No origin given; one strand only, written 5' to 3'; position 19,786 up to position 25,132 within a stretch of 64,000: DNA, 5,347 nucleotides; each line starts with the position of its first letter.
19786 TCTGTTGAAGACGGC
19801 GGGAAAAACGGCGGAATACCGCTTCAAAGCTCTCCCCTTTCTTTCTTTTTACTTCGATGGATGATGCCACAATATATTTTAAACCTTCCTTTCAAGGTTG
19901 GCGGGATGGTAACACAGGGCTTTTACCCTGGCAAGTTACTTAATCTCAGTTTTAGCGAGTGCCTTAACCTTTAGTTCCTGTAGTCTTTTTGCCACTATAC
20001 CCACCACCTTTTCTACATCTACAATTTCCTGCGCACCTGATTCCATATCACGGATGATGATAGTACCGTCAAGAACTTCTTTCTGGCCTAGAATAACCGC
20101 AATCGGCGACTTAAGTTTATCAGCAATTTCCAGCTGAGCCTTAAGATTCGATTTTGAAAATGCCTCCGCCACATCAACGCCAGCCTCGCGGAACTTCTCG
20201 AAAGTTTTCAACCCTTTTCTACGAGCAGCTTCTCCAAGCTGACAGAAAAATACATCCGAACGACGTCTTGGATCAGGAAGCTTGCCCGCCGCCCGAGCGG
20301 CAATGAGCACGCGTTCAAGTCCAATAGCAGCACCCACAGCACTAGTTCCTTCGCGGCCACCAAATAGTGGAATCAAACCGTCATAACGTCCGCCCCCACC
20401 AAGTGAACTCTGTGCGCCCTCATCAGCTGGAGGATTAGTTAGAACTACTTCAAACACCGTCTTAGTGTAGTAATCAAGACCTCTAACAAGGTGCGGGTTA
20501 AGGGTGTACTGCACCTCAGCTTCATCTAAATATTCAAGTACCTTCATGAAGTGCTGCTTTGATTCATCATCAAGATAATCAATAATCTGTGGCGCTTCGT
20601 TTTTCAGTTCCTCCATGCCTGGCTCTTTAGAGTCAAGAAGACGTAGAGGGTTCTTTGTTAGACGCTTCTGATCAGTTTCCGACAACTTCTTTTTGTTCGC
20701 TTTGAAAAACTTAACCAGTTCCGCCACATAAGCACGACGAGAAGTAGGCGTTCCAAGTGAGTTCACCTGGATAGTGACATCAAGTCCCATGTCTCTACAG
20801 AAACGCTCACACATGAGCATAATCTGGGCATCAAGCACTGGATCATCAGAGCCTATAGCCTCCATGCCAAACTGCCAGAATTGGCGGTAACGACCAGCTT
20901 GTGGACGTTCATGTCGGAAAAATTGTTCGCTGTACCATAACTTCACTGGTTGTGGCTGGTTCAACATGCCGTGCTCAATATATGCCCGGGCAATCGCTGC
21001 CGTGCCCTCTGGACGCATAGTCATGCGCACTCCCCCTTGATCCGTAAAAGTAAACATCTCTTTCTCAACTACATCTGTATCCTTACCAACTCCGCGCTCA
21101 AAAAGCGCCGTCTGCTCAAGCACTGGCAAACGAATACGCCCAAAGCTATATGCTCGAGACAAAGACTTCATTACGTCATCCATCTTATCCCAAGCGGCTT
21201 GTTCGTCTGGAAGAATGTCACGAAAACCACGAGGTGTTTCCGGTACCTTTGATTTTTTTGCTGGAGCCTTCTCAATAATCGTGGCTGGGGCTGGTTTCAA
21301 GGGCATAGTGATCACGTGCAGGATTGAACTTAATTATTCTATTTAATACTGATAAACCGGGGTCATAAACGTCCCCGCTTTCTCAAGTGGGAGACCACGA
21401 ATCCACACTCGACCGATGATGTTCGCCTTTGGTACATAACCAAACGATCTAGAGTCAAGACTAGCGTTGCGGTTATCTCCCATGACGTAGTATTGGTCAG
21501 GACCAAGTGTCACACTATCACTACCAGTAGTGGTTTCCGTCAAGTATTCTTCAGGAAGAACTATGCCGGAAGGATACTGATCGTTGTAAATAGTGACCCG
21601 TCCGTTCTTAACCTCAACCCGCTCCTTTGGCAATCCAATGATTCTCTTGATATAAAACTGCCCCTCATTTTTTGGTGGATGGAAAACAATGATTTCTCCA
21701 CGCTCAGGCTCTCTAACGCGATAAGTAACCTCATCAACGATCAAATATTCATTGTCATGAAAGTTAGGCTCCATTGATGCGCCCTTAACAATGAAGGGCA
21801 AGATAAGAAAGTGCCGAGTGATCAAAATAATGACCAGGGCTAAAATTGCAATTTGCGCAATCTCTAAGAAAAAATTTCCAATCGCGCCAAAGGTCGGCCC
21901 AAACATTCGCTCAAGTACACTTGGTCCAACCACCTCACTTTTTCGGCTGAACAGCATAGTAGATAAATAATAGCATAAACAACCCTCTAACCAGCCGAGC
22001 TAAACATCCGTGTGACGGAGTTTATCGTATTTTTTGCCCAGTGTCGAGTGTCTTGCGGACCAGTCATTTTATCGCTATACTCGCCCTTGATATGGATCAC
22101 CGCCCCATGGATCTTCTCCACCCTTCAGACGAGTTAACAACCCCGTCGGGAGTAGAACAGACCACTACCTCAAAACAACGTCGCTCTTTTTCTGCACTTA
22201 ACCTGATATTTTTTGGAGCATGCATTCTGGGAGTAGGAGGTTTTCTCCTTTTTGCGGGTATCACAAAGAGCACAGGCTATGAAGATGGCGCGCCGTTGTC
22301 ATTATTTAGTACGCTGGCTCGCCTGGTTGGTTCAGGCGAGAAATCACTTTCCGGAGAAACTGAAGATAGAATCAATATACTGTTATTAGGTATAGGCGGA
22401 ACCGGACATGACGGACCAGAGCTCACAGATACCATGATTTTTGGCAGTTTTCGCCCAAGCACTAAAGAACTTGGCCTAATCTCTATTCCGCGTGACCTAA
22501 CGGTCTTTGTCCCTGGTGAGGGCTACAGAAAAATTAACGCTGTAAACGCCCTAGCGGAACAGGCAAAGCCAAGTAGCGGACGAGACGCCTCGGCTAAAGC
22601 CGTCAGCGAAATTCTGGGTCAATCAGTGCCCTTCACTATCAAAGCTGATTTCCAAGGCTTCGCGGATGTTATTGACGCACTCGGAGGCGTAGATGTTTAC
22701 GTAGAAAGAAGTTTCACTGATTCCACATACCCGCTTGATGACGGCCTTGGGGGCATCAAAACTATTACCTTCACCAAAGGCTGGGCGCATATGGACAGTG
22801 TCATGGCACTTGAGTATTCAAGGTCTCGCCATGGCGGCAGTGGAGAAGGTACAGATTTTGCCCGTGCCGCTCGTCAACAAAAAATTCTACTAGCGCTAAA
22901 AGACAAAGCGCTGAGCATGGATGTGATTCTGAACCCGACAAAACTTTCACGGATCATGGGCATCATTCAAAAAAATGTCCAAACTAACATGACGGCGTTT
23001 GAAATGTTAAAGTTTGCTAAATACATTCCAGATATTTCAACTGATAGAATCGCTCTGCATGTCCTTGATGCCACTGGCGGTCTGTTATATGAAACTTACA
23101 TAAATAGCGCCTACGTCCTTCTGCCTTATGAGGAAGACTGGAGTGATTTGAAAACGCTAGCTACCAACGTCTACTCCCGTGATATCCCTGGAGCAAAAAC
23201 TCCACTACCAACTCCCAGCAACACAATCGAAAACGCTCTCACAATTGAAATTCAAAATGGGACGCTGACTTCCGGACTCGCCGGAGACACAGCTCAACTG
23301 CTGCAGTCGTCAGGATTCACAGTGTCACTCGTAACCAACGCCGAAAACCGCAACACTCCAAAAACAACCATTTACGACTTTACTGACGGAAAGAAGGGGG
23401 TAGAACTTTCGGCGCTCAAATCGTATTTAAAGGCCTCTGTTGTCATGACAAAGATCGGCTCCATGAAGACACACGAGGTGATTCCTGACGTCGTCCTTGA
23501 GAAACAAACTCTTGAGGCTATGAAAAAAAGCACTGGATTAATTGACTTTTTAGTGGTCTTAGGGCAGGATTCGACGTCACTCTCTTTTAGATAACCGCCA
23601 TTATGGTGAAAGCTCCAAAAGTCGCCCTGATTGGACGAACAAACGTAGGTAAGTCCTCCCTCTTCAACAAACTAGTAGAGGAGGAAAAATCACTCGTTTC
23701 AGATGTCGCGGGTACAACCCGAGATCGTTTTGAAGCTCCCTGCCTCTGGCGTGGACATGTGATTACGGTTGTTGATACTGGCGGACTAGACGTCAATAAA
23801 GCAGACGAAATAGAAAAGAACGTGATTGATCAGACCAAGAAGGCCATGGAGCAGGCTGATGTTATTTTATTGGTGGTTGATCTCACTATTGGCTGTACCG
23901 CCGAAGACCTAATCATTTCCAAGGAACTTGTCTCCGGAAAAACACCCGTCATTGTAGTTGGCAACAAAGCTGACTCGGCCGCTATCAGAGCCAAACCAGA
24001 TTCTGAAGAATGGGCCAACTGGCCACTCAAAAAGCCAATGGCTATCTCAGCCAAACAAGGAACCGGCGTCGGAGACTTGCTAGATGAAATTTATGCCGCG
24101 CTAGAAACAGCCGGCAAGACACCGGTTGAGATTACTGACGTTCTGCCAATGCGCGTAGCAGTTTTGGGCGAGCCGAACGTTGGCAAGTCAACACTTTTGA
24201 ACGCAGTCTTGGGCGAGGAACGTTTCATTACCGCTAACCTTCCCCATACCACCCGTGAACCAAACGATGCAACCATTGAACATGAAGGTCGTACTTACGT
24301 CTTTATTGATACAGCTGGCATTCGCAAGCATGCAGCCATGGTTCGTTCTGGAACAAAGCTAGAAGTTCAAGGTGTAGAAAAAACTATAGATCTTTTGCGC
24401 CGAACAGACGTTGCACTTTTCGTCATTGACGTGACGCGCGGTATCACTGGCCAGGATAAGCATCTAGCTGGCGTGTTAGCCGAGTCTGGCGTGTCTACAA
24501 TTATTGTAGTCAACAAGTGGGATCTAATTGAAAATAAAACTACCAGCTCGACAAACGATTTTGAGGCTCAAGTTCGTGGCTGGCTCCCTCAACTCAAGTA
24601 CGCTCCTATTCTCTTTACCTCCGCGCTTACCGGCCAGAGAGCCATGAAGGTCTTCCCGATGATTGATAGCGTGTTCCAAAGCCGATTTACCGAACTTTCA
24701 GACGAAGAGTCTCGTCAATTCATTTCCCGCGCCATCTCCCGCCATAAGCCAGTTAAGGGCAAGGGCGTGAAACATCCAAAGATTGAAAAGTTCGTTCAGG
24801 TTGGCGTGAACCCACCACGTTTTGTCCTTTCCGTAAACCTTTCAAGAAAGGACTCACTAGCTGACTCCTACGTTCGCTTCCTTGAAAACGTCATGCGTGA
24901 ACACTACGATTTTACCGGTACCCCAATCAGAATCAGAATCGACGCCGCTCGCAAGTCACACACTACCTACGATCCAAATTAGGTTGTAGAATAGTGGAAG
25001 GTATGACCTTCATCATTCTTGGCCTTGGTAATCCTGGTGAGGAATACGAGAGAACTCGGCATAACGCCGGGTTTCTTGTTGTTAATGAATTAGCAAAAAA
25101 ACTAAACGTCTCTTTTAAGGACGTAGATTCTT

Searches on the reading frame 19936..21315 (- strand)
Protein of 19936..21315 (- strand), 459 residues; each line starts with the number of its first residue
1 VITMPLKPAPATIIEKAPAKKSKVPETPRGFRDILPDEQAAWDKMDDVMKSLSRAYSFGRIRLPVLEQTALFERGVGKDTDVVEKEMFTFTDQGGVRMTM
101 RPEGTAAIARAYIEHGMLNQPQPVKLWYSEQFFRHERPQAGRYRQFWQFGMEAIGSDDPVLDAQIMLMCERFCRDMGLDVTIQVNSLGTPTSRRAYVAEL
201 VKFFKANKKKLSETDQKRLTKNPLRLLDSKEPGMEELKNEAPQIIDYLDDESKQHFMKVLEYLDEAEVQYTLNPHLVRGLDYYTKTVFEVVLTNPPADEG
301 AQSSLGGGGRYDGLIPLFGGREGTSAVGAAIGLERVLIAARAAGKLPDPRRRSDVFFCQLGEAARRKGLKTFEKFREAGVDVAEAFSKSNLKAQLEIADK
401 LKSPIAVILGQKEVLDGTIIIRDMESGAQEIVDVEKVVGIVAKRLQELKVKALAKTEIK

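Call 92: search_protein_families(library=pfam, proteins=[window:19936-21315:-], max_evalue=0.000001)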
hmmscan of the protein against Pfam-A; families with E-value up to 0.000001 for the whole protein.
window:19936-21315:- (459 aa): 3 families
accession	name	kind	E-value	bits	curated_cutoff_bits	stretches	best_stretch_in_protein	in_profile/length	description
PF13393.11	tRNA-synt_His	-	8.9e-40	137.3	25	1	30-336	1-308/308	Histidyl-tRNA synthetase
PF03129.25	HGTP_anticodon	-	2.7e-11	43.9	21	1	359-443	6-93/94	Anticodon binding domain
PF00587.30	tRNA-synt_2b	-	8.4e-11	42.7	29.3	1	88-294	1-124/179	tRNA synthetase class II core domain (G, H, P, S and T)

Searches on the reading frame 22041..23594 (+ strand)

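Call 92: search_protein_families(library=pfam, proteins=[window:22041-23594:+], max_evalue=0.000001)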
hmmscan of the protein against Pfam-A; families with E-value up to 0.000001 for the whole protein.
window:22041-23594:+ (517 aa): 2 families
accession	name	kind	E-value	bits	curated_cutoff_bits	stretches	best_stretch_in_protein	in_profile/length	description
PF03816.19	LytR_cpsA_psr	-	1.7e-29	103.4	24.6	1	129-290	2-148/150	LytR_cpsA_psr family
PF13399.11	LytR_C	-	1.8e-11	45.2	22.2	1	400-468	2-67/86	LytR cell envelope-related transcriptional attenuator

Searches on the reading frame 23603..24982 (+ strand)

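Call 92: search_protein_families(library=pfam, proteins=[window:23603-24982:+], max_evalue=0.000001)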
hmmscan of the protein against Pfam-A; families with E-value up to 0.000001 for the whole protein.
window:23603-24982:+ (459 aa): 10 families
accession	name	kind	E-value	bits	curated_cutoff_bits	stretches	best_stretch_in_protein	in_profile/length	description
PF01926.29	MMR_HSR1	-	1.5e-52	176.9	21.9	2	184-305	1-113/113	50S ribosome-binding GTPase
PF02421.24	FeoB_N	-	4.8e-25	88.4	27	2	6-162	2-155/156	Ferrous iron transport protein B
PF00009.33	GTP_EFTU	-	1e-22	81.1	26.5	1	205-359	51-187/188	Elongation factor Tu GTP binding domain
PF14714.11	KH_dom-like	-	2.9e-18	66.3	27.3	1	372-445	9-79/81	KH-domain-like of EngA bacterial GTPase enzymes, C-terminal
PF00350.29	Dynamin_N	-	3.5e-16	60.1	27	0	185-220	1-35/168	Dynamin family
PF04548.22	AIG1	-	9.2e-16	58.2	27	1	7-103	3-101/212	AIG1 family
PF03193.22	RsgA_GTPase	-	4.4e-12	46.6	30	0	176-242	99-170/174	RsgA GTPase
PF00071.28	Ras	-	1.2e-11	44.9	21.6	0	6-166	1-159/162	Ras family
PF08477.19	Roc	-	3e-09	37.6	27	0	6-124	1-119/119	Ras of Complex, Roc, domain of DAPkinase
PF16897.10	MMR_HSR1_Xtn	-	5e-07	30.1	35.2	0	60-168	2-105/106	C-terminal region of MMR_HSR1 domain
